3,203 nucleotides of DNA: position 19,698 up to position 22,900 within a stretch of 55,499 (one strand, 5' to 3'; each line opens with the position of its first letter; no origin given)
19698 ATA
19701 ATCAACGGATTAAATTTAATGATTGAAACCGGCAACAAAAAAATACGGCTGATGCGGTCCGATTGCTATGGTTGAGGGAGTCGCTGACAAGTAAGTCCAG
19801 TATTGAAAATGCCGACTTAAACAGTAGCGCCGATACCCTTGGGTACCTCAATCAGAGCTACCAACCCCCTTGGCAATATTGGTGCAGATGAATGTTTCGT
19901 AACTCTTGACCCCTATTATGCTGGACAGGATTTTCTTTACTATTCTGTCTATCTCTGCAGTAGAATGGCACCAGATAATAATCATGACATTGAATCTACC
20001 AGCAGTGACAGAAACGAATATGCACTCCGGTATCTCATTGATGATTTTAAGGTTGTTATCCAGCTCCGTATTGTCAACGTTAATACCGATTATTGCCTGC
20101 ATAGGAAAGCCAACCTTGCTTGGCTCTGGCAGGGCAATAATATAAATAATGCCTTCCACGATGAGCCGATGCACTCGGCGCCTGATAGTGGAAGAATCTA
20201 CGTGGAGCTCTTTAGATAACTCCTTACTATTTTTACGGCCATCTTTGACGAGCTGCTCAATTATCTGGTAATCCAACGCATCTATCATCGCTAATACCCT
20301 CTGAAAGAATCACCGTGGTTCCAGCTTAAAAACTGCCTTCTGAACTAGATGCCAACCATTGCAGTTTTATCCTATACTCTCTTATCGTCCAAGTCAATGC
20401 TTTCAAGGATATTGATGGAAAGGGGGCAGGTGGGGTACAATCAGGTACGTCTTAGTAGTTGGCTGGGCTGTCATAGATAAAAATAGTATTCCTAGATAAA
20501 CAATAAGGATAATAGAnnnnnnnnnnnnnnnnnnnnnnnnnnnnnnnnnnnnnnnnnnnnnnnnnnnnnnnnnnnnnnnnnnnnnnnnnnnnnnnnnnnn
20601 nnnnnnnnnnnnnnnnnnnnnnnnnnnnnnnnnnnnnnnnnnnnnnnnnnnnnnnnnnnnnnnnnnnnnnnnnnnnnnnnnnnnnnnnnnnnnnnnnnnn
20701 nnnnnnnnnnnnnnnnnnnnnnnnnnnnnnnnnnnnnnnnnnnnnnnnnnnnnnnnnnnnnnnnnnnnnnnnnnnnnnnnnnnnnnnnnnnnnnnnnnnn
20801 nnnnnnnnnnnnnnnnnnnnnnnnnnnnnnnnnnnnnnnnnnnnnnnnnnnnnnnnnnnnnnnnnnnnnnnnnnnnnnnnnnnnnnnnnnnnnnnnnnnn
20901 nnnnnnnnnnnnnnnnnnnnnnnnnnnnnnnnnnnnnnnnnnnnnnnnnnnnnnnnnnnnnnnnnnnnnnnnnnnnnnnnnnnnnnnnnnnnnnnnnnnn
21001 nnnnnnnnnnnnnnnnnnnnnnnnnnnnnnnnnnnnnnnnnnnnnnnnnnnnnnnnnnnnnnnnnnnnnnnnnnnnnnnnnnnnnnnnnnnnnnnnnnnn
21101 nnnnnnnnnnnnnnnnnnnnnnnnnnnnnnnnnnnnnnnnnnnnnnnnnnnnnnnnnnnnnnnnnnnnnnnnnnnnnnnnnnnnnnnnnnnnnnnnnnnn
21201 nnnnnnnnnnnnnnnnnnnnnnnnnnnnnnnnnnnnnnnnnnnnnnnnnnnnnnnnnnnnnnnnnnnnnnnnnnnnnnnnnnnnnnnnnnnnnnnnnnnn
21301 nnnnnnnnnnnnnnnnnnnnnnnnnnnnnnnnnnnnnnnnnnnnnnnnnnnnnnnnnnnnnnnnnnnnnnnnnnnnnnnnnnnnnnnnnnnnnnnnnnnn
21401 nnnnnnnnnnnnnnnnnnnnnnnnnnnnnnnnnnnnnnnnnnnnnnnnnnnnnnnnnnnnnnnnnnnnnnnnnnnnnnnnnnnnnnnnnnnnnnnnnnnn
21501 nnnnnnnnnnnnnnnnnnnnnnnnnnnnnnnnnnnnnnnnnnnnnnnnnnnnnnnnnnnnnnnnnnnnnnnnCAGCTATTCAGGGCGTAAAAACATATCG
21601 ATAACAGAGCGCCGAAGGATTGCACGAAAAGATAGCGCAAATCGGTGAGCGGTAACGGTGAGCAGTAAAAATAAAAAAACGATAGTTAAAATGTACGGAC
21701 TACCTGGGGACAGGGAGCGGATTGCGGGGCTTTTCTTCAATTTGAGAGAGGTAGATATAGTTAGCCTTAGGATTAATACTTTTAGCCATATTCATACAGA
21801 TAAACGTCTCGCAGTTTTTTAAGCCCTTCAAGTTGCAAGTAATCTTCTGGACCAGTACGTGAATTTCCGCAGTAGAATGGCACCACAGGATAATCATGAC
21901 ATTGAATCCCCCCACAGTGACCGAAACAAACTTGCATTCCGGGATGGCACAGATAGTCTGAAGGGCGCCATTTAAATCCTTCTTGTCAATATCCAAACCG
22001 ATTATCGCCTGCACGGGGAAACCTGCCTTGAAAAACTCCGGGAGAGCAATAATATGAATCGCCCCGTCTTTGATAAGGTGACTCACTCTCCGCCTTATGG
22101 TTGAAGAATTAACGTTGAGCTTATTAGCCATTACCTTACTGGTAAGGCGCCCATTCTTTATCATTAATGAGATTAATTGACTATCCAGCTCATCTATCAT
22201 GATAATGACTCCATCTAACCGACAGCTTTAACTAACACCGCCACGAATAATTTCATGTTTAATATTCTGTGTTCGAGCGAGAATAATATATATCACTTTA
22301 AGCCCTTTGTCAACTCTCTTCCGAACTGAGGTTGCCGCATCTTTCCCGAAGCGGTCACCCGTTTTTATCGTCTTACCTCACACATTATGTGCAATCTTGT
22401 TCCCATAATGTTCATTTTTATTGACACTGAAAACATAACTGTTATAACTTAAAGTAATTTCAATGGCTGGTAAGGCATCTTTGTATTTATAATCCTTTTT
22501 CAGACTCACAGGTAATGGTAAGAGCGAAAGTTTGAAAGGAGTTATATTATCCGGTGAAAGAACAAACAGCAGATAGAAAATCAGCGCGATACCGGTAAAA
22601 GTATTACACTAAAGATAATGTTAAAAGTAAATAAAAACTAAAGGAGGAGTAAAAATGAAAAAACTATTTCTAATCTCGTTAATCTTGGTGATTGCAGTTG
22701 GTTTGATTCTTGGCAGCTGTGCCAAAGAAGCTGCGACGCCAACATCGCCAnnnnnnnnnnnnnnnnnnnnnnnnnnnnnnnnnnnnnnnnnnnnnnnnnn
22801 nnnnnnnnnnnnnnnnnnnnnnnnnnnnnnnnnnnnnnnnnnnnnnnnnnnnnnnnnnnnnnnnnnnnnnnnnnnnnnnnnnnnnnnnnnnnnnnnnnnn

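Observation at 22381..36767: Three promoters share an identical operator-N25-TTGAC architecture, defining a candidate island regulon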

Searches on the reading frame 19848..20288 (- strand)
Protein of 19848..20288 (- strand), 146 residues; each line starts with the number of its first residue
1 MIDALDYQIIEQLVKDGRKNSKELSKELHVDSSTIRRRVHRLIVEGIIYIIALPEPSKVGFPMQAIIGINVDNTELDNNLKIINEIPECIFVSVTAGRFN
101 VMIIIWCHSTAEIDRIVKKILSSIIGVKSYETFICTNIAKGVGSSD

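Call 11: search_protein_families(library=pfam, proteins=[window:19848-20288:-])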
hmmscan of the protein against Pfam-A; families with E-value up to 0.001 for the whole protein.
window:19848-20288:- (146 aa): 7 families
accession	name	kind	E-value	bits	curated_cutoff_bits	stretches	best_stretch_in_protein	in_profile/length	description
PF01037.27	AsnC_trans_reg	-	2.1e-11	44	25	1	67-136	1-71/73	Lrp/AsnC ligand binding domain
PF13404.12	HTH_AsnC-type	-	1.2e-10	41.5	27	1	2-42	1-41/42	AsnC-type helix-turn-helix domain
PF13412.12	HTH_24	-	3.2e-09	36.6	21.9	1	3-48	2-47/48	Winged helix-turn-helix DNA-binding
PF01047.28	MarR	-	1.1e-05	25.6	24.6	0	8-49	7-48/59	MarR family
PF22482.2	AsnC_trans_reg_3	-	2.2e-05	24.9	24.4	1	81-141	29-88/95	PF0864 C-terminal dimeric alpha+beta barrel domain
PF08279.18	HTH_11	-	5.2e-05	23.5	25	1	8-55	4-51/55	HTH domain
PF05043.19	Mga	-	0.00092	20.2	21.1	0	4-42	16-54/87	Mga helix-turn-helix domain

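Call 40: find_related_loci(query=A2, collection=metagenome_contigs, flank=8000)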
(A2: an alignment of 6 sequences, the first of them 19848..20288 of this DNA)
Query A2 (146 aa) in metagenome_contigs; peptide patterns used: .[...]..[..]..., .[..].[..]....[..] (x = any residue, [..] = any of these).
586 stretches matched a pattern; 30 encode a relative of the query (tblastn E <= 1e-3); 29 distinct loci.
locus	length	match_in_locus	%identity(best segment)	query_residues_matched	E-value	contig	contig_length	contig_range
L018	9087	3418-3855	95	1-146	1e-89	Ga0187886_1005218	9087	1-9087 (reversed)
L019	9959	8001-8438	89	1-146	2e-85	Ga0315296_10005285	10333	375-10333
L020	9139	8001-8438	89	1-146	3e-85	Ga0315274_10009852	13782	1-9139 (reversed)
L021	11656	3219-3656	85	1-146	6e-82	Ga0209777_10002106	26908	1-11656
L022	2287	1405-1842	71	1-146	2e-67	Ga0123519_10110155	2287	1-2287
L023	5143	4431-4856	61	1-142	2e-52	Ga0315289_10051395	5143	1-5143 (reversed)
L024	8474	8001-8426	59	1-142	5e-51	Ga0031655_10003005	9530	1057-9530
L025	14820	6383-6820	51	1-146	1e-48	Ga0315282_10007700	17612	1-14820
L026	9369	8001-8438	51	1-146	3e-46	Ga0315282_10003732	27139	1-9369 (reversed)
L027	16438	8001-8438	90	1-146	9e-87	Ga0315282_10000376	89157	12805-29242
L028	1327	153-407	86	1-85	1e-46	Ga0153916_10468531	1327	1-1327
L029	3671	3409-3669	60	1-87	9e-28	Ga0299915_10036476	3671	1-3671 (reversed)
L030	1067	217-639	36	1-141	2e-22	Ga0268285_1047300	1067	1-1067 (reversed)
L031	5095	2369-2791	26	1-141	5e-17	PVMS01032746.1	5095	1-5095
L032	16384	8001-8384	32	1-128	4e-15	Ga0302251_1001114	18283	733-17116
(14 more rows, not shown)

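Call 45: search_solved_structures(query=window:19848-20288:-, max_evalue=0.001, show_alignments=1)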
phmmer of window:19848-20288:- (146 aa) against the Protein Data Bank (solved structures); distinct sequences matched with E-value up to 0.001: 17.
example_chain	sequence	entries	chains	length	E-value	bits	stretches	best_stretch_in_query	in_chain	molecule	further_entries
7fby_A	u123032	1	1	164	6.4e-18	68.3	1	2-140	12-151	Transcriptional regulatory protein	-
9w4v_A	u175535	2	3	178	8.2e-18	68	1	2-140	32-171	Uncharacterized HTH-type transcriptional regulator PH0140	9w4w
2cyy_A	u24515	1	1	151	4.7e-10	42.8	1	2-136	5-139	Putative HTH-type transcriptional regulator PH1519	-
1ri7_A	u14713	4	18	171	7.2e-10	42.2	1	2-136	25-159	Putative transcriptional regulator | Putative HTH-type transcriptional regulator PH1519 | Uncharacterized HTH-type transcriptional regulator PH1519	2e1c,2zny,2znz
1i1g_A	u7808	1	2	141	1.2e-09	41.6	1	1-128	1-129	TRANSCRIPTIONAL REGULATOR LRPA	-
2cfx_A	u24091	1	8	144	1.4e-08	38.1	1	2-119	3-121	HTH-TYPE TRANSCRIPTIONAL REGULATOR LRPC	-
2cg4_A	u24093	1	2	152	2.5e-08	37.3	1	1-135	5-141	REGULATORY PROTEIN ASNC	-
2ia0_A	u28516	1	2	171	5.6e-06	29.7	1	2-142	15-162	Putative HTH-type transcriptional regulator PF0864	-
2dbb_A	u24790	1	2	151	1.1e-05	28.7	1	2-140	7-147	Putative HTH-type transcriptional regulator PH0061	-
8q90_A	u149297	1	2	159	1.8e-05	28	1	4-132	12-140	AsnC family transcriptional regulator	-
2w25_A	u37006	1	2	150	2.2e-05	27.7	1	2-134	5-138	PROBABLE TRANSCRIPTIONAL REGULATORY PROTEIN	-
2vbw_A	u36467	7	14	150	3.1e-05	27.2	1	2-134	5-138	TRANSCRIPTIONAL REGULATORY PROTEIN | PROBABLE TRANSCRIPTIONAL REGULATORY PROTEIN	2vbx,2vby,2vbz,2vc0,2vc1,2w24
2ivm_A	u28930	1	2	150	4.3e-05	26.8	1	2-134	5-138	TRANSCRIPTIONAL REGULATORY PROTEIN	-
2qz8_A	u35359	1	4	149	4.9e-05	26.6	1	2-134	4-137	Probable transcriptional regulatory protein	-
2w29_A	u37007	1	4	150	9.4e-05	25.7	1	2-134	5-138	PROBABLE TRANSCRIPTIONAL REGULATORY PROTEIN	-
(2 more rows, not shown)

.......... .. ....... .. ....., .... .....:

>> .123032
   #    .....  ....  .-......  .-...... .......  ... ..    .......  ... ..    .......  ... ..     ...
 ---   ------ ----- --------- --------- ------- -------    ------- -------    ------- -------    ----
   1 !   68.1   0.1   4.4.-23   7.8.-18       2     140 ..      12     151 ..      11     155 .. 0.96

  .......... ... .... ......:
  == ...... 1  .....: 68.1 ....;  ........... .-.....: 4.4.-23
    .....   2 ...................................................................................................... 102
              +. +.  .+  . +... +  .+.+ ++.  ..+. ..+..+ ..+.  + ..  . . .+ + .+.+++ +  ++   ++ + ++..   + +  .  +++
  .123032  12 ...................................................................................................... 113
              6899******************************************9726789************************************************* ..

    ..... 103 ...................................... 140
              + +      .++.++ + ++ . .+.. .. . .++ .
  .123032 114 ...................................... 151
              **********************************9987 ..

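Call 62: search_protein_families(library=ncbifam, proteins=[window:19848-20288:-], max_evalue=0.00001)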
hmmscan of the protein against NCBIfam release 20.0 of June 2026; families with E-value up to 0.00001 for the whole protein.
window:19848-20288:- (146 aa): 7 families
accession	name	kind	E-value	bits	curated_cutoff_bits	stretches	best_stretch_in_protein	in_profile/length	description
NF008384.0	PRK11179.1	equivalog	4.5e-17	62.3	227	1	2-135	7-142/153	transcriptional regulator AsnC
NF040947.1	trans_reg_LysM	equivalog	3e-13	49.7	180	1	2-134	1-131/136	HTH-type transcriptional regulator LysM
NF041396.1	TranRegLrp_Halo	equivalog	3.1e-12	46.6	190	1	3-135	4-136/149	HTH-type transcriptional regulator Lrp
NF040820.1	trans_reg_LrpA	equivalog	1.7e-11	44.2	250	1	1-128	1-129/141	HTH-type transcriptional regulator LrpA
NF053758.1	ChrTpTrnRegChrS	equivalog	1.2e-08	34.9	250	1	2-135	12-146/158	chromate efflux transcriptional regulator ChrS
NF008370.0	PRK11169.1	equivalog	2.5e-07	30.6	233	1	2-136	12-150/164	leucine-responsive transcriptional regulator Lrp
TIGR01884.1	cas_HTH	subfamily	1.1e-06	28.2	60.2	0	3-49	141-187/202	CRISPR-associated CARF protein Csa3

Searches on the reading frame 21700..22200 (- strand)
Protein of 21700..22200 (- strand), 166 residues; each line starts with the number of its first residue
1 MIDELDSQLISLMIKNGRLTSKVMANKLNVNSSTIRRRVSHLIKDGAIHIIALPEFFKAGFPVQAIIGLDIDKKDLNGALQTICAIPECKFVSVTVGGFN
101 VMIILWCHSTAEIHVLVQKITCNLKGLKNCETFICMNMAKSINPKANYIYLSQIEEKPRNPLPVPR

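Call 6: search_protein_families(library=pfam, proteins=[window:21700-22200:-])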
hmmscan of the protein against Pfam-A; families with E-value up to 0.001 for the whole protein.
window:21700-22200:- (166 aa): 4 families
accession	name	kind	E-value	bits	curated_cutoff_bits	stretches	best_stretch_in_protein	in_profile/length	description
PF13412.12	HTH_24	-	7.1e-09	35.6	21.9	1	3-48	2-47/48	Winged helix-turn-helix DNA-binding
PF13404.12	HTH_AsnC-type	-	2.3e-07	31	27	1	2-42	1-41/42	AsnC-type helix-turn-helix domain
PF01037.27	AsnC_trans_reg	-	2.4e-06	27.8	25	1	69-137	3-72/73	Lrp/AsnC ligand binding domain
PF08279.18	HTH_11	-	4.7e-05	23.6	25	1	8-54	4-50/55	HTH domain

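Call 62: search_protein_families(library=ncbifam, proteins=[window:21700-22200:-], max_evalue=0.00001)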
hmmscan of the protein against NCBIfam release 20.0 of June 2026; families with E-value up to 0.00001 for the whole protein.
window:21700-22200:- (166 aa): 4 families
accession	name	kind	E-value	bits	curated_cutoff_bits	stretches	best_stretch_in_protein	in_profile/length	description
NF008384.0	PRK11179.1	equivalog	7.8e-13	48.5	227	1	2-137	7-144/153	transcriptional regulator AsnC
NF040947.1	trans_reg_LysM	equivalog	1.5e-11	44.2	180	1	2-136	1-133/136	HTH-type transcriptional regulator LysM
NF041396.1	TranRegLrp_Halo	equivalog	7.2e-10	38.9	190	1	3-140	4-141/149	HTH-type transcriptional regulator Lrp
NF040820.1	trans_reg_LrpA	equivalog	1.6e-06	28.1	250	1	1-134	1-136/141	HTH-type transcriptional regulator LrpA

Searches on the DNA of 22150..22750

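Call 60: search_rna_families(source=window, start=22150, end=22750, threshold=evalue, max_evalue=1)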
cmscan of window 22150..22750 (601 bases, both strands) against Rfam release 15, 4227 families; matches with E-value up to 1: 0.
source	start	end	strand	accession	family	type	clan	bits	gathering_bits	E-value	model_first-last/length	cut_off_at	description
